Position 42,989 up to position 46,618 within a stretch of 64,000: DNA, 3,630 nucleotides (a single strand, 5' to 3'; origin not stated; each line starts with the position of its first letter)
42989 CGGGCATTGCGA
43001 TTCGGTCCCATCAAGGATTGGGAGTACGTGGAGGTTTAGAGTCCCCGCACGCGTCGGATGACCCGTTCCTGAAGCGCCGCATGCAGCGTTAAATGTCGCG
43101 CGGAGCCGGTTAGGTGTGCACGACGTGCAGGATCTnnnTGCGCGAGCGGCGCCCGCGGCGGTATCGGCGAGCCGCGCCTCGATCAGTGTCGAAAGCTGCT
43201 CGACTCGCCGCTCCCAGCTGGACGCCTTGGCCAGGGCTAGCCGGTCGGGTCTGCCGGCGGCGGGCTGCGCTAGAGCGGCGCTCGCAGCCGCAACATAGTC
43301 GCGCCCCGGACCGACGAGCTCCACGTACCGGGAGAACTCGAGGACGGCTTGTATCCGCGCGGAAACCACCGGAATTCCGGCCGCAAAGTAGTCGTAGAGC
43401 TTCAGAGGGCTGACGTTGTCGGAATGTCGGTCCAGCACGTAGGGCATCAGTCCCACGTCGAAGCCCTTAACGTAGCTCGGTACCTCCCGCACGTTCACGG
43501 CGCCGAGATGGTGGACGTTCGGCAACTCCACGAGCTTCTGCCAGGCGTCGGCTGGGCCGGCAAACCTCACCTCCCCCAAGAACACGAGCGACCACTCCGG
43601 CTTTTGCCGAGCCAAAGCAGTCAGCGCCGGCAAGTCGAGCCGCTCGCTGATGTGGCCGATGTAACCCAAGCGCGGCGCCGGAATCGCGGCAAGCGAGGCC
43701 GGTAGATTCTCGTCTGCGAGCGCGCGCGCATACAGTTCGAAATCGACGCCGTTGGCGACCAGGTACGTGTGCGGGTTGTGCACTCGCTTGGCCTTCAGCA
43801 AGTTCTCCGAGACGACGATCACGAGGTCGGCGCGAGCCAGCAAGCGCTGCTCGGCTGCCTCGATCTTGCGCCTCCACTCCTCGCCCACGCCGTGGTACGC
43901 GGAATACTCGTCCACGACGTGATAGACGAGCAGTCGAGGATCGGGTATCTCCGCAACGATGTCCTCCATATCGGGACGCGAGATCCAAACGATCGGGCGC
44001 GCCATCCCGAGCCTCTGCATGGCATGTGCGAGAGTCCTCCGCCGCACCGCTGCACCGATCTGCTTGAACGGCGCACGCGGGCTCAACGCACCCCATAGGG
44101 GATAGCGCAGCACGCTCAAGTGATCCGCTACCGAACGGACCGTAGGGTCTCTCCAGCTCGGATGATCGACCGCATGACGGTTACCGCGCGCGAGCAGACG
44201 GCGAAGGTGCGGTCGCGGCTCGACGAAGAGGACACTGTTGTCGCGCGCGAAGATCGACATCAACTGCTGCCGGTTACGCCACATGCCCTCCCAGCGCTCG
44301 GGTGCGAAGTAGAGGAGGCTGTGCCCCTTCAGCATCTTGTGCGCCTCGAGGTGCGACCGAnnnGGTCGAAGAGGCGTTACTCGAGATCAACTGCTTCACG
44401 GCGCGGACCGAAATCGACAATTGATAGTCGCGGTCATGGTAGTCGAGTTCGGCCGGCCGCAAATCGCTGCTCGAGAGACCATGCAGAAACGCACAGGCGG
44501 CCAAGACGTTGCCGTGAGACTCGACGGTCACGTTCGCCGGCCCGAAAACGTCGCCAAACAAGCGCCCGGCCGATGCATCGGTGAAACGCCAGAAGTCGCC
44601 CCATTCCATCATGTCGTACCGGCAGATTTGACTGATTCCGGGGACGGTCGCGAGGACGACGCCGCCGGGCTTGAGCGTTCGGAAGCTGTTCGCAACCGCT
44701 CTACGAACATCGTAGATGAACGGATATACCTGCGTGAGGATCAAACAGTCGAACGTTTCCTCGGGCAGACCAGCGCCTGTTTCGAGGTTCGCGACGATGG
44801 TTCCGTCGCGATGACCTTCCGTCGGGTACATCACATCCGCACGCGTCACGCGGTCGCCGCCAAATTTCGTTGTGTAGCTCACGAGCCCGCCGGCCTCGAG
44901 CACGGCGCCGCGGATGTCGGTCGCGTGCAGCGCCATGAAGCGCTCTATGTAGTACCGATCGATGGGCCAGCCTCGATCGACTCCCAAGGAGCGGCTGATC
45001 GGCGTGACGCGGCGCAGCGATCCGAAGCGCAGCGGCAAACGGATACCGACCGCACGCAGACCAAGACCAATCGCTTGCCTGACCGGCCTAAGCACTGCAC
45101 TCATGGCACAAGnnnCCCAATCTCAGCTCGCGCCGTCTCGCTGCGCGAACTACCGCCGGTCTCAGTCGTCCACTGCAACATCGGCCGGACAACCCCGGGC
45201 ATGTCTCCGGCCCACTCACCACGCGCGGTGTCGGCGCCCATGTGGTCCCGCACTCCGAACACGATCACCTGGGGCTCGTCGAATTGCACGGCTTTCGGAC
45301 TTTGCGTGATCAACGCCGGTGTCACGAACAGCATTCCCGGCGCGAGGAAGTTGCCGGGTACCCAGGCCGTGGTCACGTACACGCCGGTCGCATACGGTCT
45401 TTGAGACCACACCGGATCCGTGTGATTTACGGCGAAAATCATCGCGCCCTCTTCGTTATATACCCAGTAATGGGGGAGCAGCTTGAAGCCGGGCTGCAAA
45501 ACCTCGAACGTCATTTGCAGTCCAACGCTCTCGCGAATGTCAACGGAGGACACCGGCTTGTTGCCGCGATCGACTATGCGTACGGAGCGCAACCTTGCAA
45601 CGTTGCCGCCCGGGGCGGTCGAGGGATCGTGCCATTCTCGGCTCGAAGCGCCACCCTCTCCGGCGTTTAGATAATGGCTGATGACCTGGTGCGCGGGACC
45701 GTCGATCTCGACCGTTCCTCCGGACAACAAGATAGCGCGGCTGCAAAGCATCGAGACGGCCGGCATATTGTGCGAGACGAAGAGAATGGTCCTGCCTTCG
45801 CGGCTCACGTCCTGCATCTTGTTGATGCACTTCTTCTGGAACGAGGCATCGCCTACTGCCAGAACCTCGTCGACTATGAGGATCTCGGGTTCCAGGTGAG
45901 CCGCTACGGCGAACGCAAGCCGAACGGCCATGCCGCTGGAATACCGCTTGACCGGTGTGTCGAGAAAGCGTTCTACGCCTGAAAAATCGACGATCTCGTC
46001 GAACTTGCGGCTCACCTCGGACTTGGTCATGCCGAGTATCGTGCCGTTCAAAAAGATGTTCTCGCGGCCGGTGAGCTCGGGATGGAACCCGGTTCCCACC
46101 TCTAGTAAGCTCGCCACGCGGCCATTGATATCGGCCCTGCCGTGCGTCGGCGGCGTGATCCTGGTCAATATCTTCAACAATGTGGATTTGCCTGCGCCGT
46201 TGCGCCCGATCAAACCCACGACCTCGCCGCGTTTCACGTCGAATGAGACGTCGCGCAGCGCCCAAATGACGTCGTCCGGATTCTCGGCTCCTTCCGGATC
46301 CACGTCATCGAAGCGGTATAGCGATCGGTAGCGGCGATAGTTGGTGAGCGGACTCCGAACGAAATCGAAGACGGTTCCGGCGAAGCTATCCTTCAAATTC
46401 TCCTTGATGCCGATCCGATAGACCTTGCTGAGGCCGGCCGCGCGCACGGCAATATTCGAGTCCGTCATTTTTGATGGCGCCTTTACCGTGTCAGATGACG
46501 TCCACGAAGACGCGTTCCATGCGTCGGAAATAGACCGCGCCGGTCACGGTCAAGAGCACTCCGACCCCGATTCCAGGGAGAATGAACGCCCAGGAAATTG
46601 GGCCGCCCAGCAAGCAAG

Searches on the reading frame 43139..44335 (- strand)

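Call 13: search_protein_families(library=ncbifam, proteins=[window:43139-44335:-], max_evalue=0.00001)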
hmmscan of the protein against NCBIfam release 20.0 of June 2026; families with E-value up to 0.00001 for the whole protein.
window:43139-44335:- (399 aa): 3 families
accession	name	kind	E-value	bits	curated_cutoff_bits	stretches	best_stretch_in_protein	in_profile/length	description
NF047676.1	TeichurnBiosyTuaH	equivalog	9.2e-33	113.6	550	1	151-334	140-327/384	teichuronic acid biosynthesis protein TuaH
TIGR04063.1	stp3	hypoth_equivalog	4.6e-08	32.3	442.05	1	159-327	148-325/397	TIGR04063 family PEP-CTERM/XrtA system glycosyltransferase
TIGR04047.1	MSMEG_0565_glyc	hypoth_equivalog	1.8e-06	27.3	259.85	1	157-358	127-341/373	MSMEG_0565 family glycosyltransferase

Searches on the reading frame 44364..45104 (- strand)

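Call 45: search_protein_families(library=pfam, max_evalue=0.001, proteins=[window:44364-45104:-])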
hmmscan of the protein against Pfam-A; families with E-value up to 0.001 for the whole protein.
window:44364-45104:- (247 aa): 2 families
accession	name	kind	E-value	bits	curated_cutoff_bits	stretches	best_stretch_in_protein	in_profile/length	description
PF08241.18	Methyltransf_11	-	1.7e-06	29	21.2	1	99-151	40-94/95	Methyltransferase domain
PF13489.12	Methyltransf_23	-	0.00055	20.1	27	1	111-174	75-134/164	Methyltransferase domain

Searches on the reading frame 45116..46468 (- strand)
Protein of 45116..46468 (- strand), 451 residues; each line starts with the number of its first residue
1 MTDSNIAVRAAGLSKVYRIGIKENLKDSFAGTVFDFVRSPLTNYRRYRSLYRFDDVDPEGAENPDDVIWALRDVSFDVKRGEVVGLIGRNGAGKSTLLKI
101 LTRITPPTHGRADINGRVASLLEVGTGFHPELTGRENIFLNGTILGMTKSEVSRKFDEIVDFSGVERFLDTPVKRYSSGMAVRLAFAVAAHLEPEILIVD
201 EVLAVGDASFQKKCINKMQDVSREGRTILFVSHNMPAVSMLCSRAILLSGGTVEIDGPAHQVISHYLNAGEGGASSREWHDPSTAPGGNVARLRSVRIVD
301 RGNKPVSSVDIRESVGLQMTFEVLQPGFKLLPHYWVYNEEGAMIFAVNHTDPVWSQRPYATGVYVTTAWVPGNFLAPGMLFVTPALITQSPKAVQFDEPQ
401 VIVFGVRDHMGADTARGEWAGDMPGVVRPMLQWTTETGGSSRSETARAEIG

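Call 13: search_protein_families(library=ncbifam, proteins=[window:45116-46468:-], max_evalue=0.00001)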
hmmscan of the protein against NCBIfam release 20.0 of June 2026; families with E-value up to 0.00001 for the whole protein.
window:45116-46468:- (451 aa): 177 families (the best 25 are shown)
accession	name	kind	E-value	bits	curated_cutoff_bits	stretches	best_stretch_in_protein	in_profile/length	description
NF010065.0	PRK13545.1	equivalog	3.3e-60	204.3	538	1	69-266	38-234/549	teichoic acids export protein ATP-binding subunit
NF050108.1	galactan_ABC_ATP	equivalog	9.8e-57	191.9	400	1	66-267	40-241/244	galactan export ABC transporter ATP-binding subunit Wzt/RfbE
NF010066.0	PRK13546.1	equivalog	4.5e-48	163.9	320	1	62-266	31-234/264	teichoic acids export ABC transporter ATP-binding subunit TagH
TIGR01188.1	drrA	subfamily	4.1e-34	118.2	312.45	1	68-254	6-203/302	daunorubicin resistance ABC transporter, ATP-binding protein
TIGR04521.1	ECF_ATPase_2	equivalog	4e-27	95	330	2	136-265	104-235/279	energy-coupling factor transporter ATPase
TIGR01288.1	nodI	equivalog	1.1e-24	87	424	1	71-265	20-225/303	nodulation factor ABC transporter ATP-binding protein NodI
NF010059.0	PRK13536.1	equivalog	1.1e-24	86.9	549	1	72-265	60-264/342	nodulation factor ABC transporter ATP-binding protein NodI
NF033858.1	ABC2_perm_RbbA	equivalog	1.7e-24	85.8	1050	1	70-259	281-482/909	ribosome-associated ATPase/putative transporter RbbA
NF010060.0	PRK13537.1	equivalog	7.7e-24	84.1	521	1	71-265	31-236/314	nodulation factor ABC transporter ATP-binding protein NodI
TIGR04520.1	ECF_ATPase_1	equivalog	1.2e-23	83.9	315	2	146-265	107-226/269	energy-coupling factor transporter ATPase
TIGR03375.1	type_I_sec_LssB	subfamily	7e-23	80.8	693.1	1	64-265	476-691/696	type I secretion system permease/ATPase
NF047568.1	PSM_export_PmtC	equivalog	4.8e-22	78.8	375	1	71-253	16-198/290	phenol-soluble modulin export ABC transporter ATP-binding protein PmtC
TIGR01166.1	cbiO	subfamily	5.4e-22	78.2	211.8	2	70-117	7-54/190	cobalt ABC transporter, ATP-binding protein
TIGR03740.1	galliderm_ABC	subfamily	1.2e-21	77.4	309.75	1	70-257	15-206/223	lantibiotic protection ABC transporter ATP-binding subunit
TIGR02673.1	FtsE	equivalog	1.8e-21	76.8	264.85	2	68-118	15-65/214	cell division ATP-binding protein FtsE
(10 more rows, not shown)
